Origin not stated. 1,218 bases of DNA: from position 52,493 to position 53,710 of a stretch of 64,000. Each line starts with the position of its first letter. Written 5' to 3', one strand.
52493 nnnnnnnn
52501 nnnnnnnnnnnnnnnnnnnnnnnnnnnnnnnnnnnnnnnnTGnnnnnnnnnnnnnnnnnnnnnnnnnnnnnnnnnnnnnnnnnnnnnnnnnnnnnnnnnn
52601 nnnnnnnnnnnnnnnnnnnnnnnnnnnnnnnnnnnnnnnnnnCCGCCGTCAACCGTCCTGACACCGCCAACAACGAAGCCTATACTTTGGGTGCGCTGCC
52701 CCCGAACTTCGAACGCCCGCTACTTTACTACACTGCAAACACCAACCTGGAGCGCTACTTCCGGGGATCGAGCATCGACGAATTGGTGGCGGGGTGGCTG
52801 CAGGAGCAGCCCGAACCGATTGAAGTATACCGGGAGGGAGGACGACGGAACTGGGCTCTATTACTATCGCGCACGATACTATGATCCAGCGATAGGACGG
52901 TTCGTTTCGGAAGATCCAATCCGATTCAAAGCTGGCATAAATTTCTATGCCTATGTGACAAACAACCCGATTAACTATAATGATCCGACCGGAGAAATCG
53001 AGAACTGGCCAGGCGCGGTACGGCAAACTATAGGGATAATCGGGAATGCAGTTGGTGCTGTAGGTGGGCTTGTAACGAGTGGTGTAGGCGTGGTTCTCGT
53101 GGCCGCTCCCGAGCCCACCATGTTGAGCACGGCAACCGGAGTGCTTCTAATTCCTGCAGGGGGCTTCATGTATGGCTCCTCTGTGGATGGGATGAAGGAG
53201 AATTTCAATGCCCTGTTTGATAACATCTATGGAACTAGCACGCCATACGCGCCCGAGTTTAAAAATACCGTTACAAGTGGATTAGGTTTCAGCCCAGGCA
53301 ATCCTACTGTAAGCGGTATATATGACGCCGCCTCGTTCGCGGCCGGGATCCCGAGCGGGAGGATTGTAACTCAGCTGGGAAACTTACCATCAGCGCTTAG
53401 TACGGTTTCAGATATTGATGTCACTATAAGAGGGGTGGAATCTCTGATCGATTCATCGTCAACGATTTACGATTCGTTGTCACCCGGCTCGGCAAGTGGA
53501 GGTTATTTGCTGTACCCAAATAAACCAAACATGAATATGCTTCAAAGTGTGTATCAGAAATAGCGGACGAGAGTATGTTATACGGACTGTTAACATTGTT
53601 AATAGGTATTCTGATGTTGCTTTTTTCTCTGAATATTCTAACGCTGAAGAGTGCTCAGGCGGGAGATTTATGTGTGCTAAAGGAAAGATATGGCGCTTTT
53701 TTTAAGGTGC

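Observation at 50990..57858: tRNA-Leu-flanked AT-rich island consisting only of decayed orphan rhs toxin/immunity cassettes, with no rhs body upstream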

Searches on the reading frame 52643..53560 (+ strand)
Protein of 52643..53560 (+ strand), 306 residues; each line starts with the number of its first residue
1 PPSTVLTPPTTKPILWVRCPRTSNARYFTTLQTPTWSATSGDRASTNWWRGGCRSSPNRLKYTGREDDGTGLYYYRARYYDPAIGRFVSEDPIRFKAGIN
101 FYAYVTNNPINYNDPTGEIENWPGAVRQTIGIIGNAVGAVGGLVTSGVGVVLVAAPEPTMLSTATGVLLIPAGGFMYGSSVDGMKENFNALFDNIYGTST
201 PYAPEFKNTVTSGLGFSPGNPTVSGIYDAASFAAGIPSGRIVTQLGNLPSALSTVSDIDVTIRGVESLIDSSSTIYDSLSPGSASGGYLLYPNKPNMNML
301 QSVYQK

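Call 5: search_protein_families(library=pfam, max_evalue=0.1, proteins=[window:52643-53560:+])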
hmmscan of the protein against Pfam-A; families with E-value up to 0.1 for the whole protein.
seq(306 aa): 0 families

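Call 6: search_protein_families(library=ncbifam, max_evalue=0.1, proteins=[window:52643-53560:+])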
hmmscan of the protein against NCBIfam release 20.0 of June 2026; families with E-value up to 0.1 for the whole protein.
seq(306 aa): 2 families
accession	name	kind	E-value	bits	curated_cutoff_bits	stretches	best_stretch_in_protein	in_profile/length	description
TIGR03696.1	Rhs_assc_core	domain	1.7e-24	86.1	32.5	1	56-117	13-75/76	RHS repeat-associated core domain-containing protein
NF041261.1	RHS_core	equivalog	3e-10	38.6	2000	1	65-117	1209-1260/1261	RHS element core protein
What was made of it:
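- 52540..53563 (+): Cassette 2. The YD-shell end (52540-52805) is followed by a 136-nt frameshifting deletion. After it comes an open core + glycine-rich membrane-type tip + tail 2 (52805-53560, stop 53561-53563). The listed ORF is 52691-53563. TIGR03696 86.1 bits (call 6).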

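Call 8: find_homologous_proteins(query=window:52811-53560:+)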
Query seq(250 aa) (250 aa): 3389 proteins with E <= 0.001 among 4886 candidates; the best 120 are listed.
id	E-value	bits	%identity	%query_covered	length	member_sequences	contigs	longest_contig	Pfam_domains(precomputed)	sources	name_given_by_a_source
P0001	1.2e-75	272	52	100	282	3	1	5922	-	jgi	-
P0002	1.1e-44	171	40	100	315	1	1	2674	-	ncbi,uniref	ncbi:RHS repeat-associated core domain-containing protein, partial [Methyloversatilis thermotolerans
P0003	9.1e-36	142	36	100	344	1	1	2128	-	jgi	-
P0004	2.8e-34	137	41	100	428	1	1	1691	-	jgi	jgi:RHS repeat-associated protein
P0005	6.1e-34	136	68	24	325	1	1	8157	-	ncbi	-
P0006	2.1e-33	134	81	26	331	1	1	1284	-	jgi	jgi:RHS repeat-associated protein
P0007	2.7e-33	134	35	99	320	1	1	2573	PF25023.2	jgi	jgi:RHS repeat-associated protein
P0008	9.7e-33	132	37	99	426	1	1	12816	PF25023.2,PF22322.2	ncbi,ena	-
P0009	5.5e-32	129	82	25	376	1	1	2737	PF25023.2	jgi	jgi:RHS repeat-associated protein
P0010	8.0e-32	129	81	25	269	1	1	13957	-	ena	-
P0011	2.9e-31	127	78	25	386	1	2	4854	PF25023.2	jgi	jgi:RHS repeat-associated protein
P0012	3.8e-31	127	58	38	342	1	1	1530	-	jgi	jgi:RHS repeat-associated protein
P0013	5.0e-31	126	35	85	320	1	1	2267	-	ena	-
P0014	6.4e-31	126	77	25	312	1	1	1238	-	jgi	jgi:RHS repeat-associated protein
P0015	8.6e-31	125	39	100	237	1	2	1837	-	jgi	jgi:RHS repeat-associated protein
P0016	1.1e-30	125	35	100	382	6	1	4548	PF25023.2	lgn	-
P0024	1.2e-29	122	37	100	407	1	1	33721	PF25023.2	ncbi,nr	ncbi:MAG: RHS repeat-associated core domain-containing protein, partial [Gammaproteobacteria bacteri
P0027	2.4e-29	121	73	28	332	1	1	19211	PF15649.13,PF25023.2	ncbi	-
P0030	3.3e-29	120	82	24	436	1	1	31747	-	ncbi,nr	ncbi:MAG: hypothetical protein K2P57_06015 [Burkholderiales bacterium]|nr:hypothetical protein [Burk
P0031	4.4e-29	120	79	24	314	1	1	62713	-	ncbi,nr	ncbi:MAG: RHS repeat-associated core domain-containing protein, partial [Burkholderiales bacterium]|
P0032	5.4e-29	120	36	100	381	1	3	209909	-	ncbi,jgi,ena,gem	-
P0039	1.4e-28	118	32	100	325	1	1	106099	PF15636.12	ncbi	ncbi:MAG: RHS repeat-associated core domain-containing protein, partial [Pseudomonadota bacterium]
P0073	3.6e-26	110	35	100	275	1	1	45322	PF25023.2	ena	-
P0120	3.4e-23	101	35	100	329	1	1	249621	-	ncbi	ncbi:MAG: RHS repeat-associated core domain-containing protein [Sulfuriferula sp.]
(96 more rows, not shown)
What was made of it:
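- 52540..53563 (+): Best homologue P0001 at 52% identity over 100% of the query (call 8).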

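Call 19: find_encoding_contigs(protein=P0120, flank=10000, max_places=3)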
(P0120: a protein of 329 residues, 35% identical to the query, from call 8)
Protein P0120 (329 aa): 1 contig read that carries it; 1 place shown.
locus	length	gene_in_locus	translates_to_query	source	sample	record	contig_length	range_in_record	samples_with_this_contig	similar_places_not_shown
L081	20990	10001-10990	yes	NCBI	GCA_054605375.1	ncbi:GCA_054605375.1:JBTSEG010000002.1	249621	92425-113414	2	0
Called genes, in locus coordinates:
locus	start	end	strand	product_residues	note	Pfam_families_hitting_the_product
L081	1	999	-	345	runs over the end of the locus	PF13384:HTH_23, PF13518:HTH_28, PF13551:HTH_29, PF13565:HTH_32, PF13592:HTH_33, PF13358:DDE_3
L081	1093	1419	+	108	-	PF00515:TPR_1 (faint), PF07719:TPR_2 (faint), PF13414:TPR_11, PF13431:TPR_17 (weak)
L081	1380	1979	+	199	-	-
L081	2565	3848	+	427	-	PF00571:CBS (faint), PF07228:SpoIIE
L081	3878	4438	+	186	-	PF19788:DUF6272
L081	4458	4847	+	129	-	PF09345:SiaC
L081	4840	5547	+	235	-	PF00990:GGDEF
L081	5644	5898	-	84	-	-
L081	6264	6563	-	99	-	-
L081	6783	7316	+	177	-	PF09721:Exosortase_EpsH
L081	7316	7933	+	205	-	-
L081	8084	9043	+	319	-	-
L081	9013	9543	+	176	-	PF13517:FG-GAP_3 (weak)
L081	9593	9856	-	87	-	-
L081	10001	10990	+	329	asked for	-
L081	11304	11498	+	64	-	-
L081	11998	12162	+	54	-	-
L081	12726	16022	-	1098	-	PF00082:Peptidase_S8, PF25390:WD40_RLD, PF13540:RCC1_2, PF00415:RCC1, PF13540:RCC1_2, PF00415:RCC1, PF25390:WD40_RLD, PF13540:RCC1_2, +5 more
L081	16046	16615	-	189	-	-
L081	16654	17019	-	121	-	-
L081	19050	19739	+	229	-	-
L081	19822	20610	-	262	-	-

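Call 20: find_encoding_contigs(protein=P0032, flank=10000, max_places=3)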
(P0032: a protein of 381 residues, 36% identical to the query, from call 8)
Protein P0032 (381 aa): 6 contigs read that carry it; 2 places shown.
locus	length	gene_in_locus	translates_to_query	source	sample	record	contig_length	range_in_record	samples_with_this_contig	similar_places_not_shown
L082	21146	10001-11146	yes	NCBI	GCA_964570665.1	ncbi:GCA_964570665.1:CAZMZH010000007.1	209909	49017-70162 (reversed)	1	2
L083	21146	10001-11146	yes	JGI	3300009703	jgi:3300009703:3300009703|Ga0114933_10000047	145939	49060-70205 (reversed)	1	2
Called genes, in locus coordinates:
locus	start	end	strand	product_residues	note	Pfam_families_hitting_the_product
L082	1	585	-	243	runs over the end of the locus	PF13489:Methyltransf_23 (weak), PF13847:Methyltransf_31, PF08241:Methyltransf_11, PF08242:Methyltransf_12, PF13649:Methyltransf_25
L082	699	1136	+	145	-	PF07603:Lcl_C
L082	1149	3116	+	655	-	PF16177:ACAS_N, PF00501:AMP-binding, PF13193:AMP-binding_C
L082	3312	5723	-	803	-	PF07719:TPR_2 (faint), PF13174:TPR_6 (faint), PF13371:TPR_9 (faint), PF13424:TPR_12 (faint), PF13428:TPR_14 (faint), PF23914:TPR_CcmH_CycH (faint), PF00515:TPR_1 (weak), PF13432:TPR_16 (weak), +7 more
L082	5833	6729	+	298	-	PF03781:FGE-sulfatase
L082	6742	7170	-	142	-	PF01475:FUR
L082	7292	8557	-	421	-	PF13393:tRNA-synt_His, PF00152:tRNA-synt_2 (faint), PF00587:tRNA-synt_2b, PF03129:HGTP_anticodon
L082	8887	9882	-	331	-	PF00316:FBPase, PF18913:FBPase_C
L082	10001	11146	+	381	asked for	-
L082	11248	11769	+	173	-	-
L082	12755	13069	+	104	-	PF15590:Imm27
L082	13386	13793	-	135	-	PF01850:PIN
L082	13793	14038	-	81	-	-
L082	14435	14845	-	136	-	PF01850:PIN (faint), PF13470:PIN_3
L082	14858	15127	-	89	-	-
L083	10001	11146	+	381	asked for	-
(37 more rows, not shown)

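Call 21: find_encoding_contigs(protein=P0001, flank=10000, max_places=3)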
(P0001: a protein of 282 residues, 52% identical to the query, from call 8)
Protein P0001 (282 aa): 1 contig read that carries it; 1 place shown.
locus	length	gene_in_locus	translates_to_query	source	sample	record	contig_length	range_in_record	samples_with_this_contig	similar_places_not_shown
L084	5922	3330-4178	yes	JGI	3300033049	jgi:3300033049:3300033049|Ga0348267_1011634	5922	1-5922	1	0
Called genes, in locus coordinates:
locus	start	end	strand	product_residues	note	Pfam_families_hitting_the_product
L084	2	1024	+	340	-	?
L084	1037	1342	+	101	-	-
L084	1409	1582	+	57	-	-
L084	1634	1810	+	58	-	-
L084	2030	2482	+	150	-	-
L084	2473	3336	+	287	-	PF25023:TEN_YD-shell, PF05593:RHS_repeat (weak)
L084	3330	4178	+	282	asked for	-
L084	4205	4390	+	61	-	-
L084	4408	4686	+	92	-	-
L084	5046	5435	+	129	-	-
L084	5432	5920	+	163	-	?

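Call 22: search_protein_families(library=pfam, max_evalue=0.01, proteins=[P0008, P0016, P0024, P0030, P0039, P0027, P0120, P0032, P0004, P0001])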
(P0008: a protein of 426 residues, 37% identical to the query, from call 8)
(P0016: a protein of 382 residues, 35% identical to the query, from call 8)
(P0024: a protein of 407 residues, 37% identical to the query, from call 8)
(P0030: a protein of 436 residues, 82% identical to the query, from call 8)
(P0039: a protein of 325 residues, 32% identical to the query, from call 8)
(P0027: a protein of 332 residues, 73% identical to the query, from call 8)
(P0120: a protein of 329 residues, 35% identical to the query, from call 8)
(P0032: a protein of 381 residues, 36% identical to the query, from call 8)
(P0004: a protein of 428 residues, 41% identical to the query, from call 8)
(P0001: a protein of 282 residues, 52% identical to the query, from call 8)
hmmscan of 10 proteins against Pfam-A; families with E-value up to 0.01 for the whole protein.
P0008 (426 aa): 1 family
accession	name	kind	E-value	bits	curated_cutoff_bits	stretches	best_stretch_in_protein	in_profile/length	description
PF22322.1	DUF6973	-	9.9e-06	25.6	27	1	259-357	19-99/124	Domain of unknown function (DUF6973)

P0016 (382 aa): 0 families

P0024 (407 aa): 0 families

P0030 (436 aa): 0 families

P0039 (325 aa): 1 family
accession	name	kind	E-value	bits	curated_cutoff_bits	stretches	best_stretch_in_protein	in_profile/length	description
PF15636.11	Tox-GHH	-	2.8e-18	66.1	25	1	123-195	6-78/78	GHH signature containing HNH/Endo VII superfamily nuclease toxin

P0027 (332 aa): 1 family
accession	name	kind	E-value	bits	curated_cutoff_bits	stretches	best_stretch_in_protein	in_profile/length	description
PF15649.12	Tox-REase-7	-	4.6e-07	30.5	25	1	189-266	1-82/84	Restriction endonuclease fold toxin 7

P0120 (329 aa): 0 families

P0032 (381 aa): 0 families

P0004 (428 aa): 1 family
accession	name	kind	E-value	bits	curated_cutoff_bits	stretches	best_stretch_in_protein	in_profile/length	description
PF05593.20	RHS_repeat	-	0.00094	20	22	0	61-95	1-34/38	RHS Repeat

P0001 (282 aa): 0 families
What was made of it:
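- Tried and rejected: No Pfam or NCBIfam model covers it (calls 5, 6, 22).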

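Call 36: search_protein_families(library=ncbifam, max_evalue=0.01, proteins=[L081:6783-7316:+, L081:7316-7933:+, L081:8084-9043:+, L081:9013-9543:+])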
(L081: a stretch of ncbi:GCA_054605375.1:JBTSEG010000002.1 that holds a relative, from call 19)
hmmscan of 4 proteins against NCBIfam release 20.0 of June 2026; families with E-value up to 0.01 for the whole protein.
L081:6783-7316:+ (177 aa): 11 families
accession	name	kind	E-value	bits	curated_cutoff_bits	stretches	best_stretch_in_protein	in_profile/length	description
TIGR04300.1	exosort_XrtM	exception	2.5e-23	83.2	125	1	36-166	3-132/150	exosortase family protein XrtM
NF046081.1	exosort_XrtX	exception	1.3e-13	51.1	170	1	22-162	3-146/168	exosortase X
TIGR04177.1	exosort_XrtH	exception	3e-12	46.8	86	1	54-170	31-147/158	exosortase H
TIGR04128.1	exoso_Fjoh_1448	exception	6.1e-11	42.8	90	1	22-166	7-160/174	exosortase family protein XrtF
TIGR04178.1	exo_archaeo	signature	7e-11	42.3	23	1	90-174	2-95/97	exosortase/archaeosortase family protein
NF033505.2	paceosortase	exception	1.5e-07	31.7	80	1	43-158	15-128/167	pacearchaeosortase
TIGR04124.1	archaeo_artE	exception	3.7e-06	27.1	95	1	62-167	38-140/153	archaeosortase family protein ArtE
NF046083.1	exosort_XrtY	exception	3.8e-06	26.9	160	1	50-167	45-161/168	exosortase Y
TIGR04125.1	exosort_PGF_TRM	exception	7.6e-06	25.5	75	1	80-151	135-204/271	archaeosortase A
TIGR04144.1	archaeo_VPXXXP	exception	1.2e-05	25.4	150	1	24-162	2-137/156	archaeosortase B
TIGR03763.1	cyanoexo_CrtA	exception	3.5e-05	23.4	150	1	57-167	135-248/260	cyanoexosortase A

L081:7316-7933:+ (205 aa): 0 families

L081:8084-9043:+ (319 aa): 1 family
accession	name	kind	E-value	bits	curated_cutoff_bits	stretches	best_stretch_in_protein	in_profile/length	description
NF053823.1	SCO2321_fam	equivalog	1.1e-07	31.1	300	1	18-77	107-168/405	SCO2321 family membrane protein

L081:9013-9543:+ (176 aa): 0 families

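Call 37: search_protein_families(library=pfam, max_evalue=0.01, proteins=[L081:6783-7316:+, L081:7316-7933:+, L081:8084-9043:+, L081:9013-9543:+])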
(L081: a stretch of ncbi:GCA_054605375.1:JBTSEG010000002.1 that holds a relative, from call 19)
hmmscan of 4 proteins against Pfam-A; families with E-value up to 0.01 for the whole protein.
L081:6783-7316:+ (177 aa): 1 family
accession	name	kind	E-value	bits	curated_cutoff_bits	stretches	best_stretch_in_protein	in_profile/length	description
PF09721.15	Exosortase_EpsH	-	6.4e-06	26.2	25.7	1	34-171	110-248/254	Transmembrane exosortase (Exosortase_EpsH)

L081:7316-7933:+ (205 aa): 0 families

L081:8084-9043:+ (319 aa): 2 families
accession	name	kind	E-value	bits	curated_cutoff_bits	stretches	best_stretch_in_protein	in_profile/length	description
PF13243.12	SQHop_cyclase_C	-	0.0014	18.1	26.1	0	29-51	206-228/319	Squalene-hopene cyclase C-terminal domain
PF13249.12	SQHop_cyclase_N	-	0.0022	17.6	26.2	0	30-60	45-75/291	Squalene-hopene cyclase N-terminal domain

L081:9013-9543:+ (176 aa): 1 family
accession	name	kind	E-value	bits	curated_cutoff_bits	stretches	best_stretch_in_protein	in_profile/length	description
PF13517.12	FG-GAP_3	-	2.1e-06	28.7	26.9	1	36-100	1-53/61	FG-GAP-like repeat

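Call 47: find_encoding_contigs(protein=P0039, flank=10000, max_places=2)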
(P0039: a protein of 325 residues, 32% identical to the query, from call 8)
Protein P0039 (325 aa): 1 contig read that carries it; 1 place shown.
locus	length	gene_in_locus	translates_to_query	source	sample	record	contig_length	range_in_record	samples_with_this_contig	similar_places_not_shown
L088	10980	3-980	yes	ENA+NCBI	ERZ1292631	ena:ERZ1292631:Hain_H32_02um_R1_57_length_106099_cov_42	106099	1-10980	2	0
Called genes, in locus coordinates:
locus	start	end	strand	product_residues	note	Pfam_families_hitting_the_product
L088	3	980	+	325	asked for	PF15636:Tox-GHH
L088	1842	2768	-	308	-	-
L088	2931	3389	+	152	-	PF02604:PhdYeFM_antitox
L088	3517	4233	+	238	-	PF06414:Zeta_toxin, PF13671:AAA_33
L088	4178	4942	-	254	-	PF01128:IspD, PF12804:NTP_transf_3 (weak)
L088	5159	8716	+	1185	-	PF17757:UvrB_inter, PF21132:MFD_D3, PF02559:CarD_TRCF_RID, PF00270:DEAD, PF04851:ResIII, PF00271:Helicase_C, PF03461:TRCF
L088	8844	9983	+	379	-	PF05401:NodS (weak), PF06325:PrmA (weak), PF13489:Methyltransf_23, PF05175:MTS (weak), PF13847:Methyltransf_31, PF08241:Methyltransf_11, PF08242:Methyltransf_12, PF13649:Methyltransf_25, +7 more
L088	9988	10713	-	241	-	PF04993:TfoX_N, PF04994:TfoX_C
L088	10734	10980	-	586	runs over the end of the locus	PF28550:DUF8436, PF01266:DAO (faint), PF01593:Amino_oxidase (faint), PF21688:FAD-depend_C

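Call 48: find_encoding_contigs(protein=P0031, flank=10000, max_places=2)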
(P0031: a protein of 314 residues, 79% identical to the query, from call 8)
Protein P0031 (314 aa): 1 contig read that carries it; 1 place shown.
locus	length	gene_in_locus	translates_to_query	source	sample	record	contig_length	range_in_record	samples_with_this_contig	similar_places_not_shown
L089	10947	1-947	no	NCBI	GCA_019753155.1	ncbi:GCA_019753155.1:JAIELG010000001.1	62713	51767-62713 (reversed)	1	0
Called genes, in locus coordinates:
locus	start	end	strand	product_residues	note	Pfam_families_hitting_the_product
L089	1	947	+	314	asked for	?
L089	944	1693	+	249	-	PF12158:DUF3592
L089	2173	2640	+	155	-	PF28031:ParC-like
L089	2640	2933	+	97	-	PF05016:ParE_toxin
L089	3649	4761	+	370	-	-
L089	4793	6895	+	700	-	-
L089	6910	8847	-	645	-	PF01276:OKR_DC_1, PF00155:Aminotran_1_2 (faint), PF01212:Beta_elim_lyase, PF03711:OKR_DC_1_C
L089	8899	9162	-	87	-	PF01649:Ribosomal_S20p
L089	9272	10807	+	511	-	PF03023:MurJ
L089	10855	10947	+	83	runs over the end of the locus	PF09723:Zn_ribbon_8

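Call 49: find_encoding_contigs(protein=P0073, flank=10000, max_places=2)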
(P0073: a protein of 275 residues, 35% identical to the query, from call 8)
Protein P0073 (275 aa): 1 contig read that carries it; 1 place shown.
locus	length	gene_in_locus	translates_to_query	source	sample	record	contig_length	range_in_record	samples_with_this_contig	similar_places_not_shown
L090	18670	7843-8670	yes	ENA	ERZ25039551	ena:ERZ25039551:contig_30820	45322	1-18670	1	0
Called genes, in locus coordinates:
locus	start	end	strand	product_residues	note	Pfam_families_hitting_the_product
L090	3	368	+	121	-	?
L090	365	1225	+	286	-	PF13276:HTH_21, PF00665:rve, PF13683:rve_3, PF13333:rve_2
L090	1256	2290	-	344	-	PF13700:DUF4158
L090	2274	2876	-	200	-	PF00239:Resolvase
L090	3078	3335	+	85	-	-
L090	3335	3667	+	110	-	PF02452:PemK_toxin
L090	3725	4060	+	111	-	PF28119:TnpC_reg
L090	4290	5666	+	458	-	PF05593:RHS_repeat, PF25023:TEN_YD-shell (weak), PF05593:RHS_repeat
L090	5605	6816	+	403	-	PF25023:TEN_YD-shell, PF05593:RHS_repeat (weak)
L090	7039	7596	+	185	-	-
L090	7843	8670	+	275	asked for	PF25023:TEN_YD-shell (weak)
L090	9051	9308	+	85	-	-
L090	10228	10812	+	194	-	-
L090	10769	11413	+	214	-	-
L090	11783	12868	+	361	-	-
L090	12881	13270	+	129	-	-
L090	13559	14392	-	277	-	PF13276:HTH_21, PF00665:rve, PF13683:rve_3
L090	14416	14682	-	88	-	PF01527:HTH_Tnp_1, PF13384:HTH_23 (weak), PF13518:HTH_28 (weak)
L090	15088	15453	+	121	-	PF09982:LpxR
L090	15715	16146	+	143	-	PF09982:LpxR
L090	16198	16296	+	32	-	-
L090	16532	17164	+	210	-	-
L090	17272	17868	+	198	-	PF00188:CAP (weak)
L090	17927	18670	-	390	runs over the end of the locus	PF00890:FAD_binding_2 (faint), PF01266:DAO (weak), PF01494:FAD_binding_3, PF01946:Thi4 (faint), PF03486:HI0933_like (faint), PF04820:Trp_halogenase (faint), PF07992:Pyr_redox_2 (faint), PF01266:DAO (weak), +1 more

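Call 77: search_dna_similar(query=window:52814-53560:+, collection=plasmids, mode=protein, max_rows=15)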
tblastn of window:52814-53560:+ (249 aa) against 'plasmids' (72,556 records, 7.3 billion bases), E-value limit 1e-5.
Records with a match: 1301; places in all: 1519; records where one place covers at least 80% of the query: 0.
Best place of each record, by identity: 60-80% 10; <60% 1291.
By first word of the organism name: Klebsiella 287; Escherichia 175; Salmonella 164; Burkholderia 107; Ralstonia 95; Citrobacter 59; Leptospira 57; Vibrio 54; Providencia 41; Enterobacter 30; and 68 more.
By predicted mobility (MOB-suite, as given by PLSDB): conjugative 958; non-mobilizable 196; mobilizable 147.
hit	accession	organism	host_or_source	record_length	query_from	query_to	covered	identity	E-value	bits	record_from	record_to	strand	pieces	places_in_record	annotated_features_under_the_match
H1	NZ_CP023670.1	Methylomonas koyamae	-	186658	1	60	24%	70.5%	1e-19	94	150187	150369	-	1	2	RHS repeat-associated core domain-containing protein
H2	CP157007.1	Methylomonas sp. AM2-LC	-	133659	1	63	25%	65.6%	5e-10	66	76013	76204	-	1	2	record has no annotation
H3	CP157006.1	Methylomonas sp. AM2-LC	-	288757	1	63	25%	65.6%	7e-10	66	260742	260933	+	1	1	record has no annotation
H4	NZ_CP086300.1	Burkholderia ambifaria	cell culture,agricultural soil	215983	1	62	25%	64.5%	6e-18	90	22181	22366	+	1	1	RHS repeat-associated core domain-containing protein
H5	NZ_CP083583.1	Kovacikia minuta CCNUW1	cell culture,fresh water lake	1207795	2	63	25%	59.4%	2e-15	82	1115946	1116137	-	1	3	record has no annotation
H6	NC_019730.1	Oscillatoria nigro-viridis PCC 7112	-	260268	2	60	24%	62.3%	5e-12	72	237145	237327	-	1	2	FG-GAP-like repeat-containing protein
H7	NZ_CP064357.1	Miltoncostaea oceani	pure culture,marine sediment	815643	1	64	26%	56.9%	3e-14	79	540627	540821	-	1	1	RHS repeat-associated core domain-containing protein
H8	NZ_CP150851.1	Burkholderia pyrrocinia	-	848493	1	63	25%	56.3%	3e-13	76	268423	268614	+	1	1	SpvB/TcaC N-terminal domain-containing protein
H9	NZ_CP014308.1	Burkholderia sp. PAMC 26561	single cell,lichen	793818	5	60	22%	63.2%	2e-13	76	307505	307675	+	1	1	RHS repeat-associated core domain-containing protein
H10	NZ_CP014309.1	Burkholderia sp. PAMC 26561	single cell,lichen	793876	5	60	22%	63.2%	2e-13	76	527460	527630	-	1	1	RHS repeat-associated core domain-containing protein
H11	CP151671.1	Isosphaeraceae bacterium EP7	-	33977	1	61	24%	57.1%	6e-12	72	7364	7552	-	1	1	discoidin domain-containing protein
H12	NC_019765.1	Stanieria cyanosphaera PCC 7437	-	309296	2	60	24%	59.0%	2e-9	65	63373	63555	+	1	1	none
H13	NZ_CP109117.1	Streptomyces sp. NBC_01768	-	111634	5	61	23%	59.6%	8e-15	81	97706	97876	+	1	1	RHS repeat-associated core domain-containing protein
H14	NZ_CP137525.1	Streptomyces coeruleorubidus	cell culture,soil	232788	5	60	22%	60.7%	5e-15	81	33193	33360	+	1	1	RHS repeat-associated core domain-containing protein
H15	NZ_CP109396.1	Streptomyces sp. NBC_01527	-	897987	5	60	22%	60.7%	1e-14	80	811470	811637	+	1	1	RHS repeat-associated core domain-containing protein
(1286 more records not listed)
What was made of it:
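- Tried and rejected: Only core matches were found (call 77).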

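Call 78: get_annotated_region(hit=H1, flank=15000)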
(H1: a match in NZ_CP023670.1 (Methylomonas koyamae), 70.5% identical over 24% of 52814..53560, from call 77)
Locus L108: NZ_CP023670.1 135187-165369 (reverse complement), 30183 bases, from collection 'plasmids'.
description: Methylomonas koyamae strain LM6 plasmid pLM6, complete sequence
organism: Methylomonas koyamae (NCBI taxid 702114)
taxonomy: Bacteria; Pseudomonadota; Gammaproteobacteria; Methylococcales; Methylococcaceae; Methylomonas; Methylomonas koyamae
host: -; source: -; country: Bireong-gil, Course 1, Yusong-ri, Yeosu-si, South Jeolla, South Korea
typing (MOB-suite, as given by PLSDB): mobilizable; relaxase MOBH
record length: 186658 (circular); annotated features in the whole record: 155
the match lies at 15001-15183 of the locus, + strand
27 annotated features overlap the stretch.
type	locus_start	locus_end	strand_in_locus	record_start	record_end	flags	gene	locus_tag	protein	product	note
CDS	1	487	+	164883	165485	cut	-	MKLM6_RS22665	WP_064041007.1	hypothetical protein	-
CDS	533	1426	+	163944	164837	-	-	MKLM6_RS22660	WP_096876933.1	poly(3-hydroxybutyrate) depolymerase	-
CDS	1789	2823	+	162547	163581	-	-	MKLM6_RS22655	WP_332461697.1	Y-family DNA polymerase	-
CDS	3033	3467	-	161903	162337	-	-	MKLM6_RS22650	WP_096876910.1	hypothetical protein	-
CDS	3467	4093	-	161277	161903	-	-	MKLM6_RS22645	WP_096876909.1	plasmid pRiA4b ORF-3 family protein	-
CDS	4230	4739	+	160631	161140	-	-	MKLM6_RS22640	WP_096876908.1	DUF1993 domain-containing protein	-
CDS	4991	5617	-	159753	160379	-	-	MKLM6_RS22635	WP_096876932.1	tyrosine-type recombinase/integrase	GO:0015074 - DNA integration [Evidence IEA]; GO:0006310 - DNA recombination [Evidence IEA]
CDS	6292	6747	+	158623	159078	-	-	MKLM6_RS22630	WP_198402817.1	hypothetical protein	-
CDS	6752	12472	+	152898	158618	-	-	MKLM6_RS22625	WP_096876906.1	RHS repeat-associated core domain-containing protein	-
CDS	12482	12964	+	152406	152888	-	-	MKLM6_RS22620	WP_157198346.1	hypothetical protein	-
CDS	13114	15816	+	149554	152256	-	-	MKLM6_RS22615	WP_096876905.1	RHS repeat-associated core domain-containing protein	-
CDS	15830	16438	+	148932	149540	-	-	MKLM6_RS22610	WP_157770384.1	hypothetical protein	-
CDS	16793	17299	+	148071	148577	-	xrtM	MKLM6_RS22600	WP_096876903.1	exosortase family protein XrtM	-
CDS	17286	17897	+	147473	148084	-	-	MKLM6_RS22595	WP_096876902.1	hypothetical protein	-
CDS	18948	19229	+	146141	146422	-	traL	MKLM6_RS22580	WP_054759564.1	type IV conjugative transfer system protein TraL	-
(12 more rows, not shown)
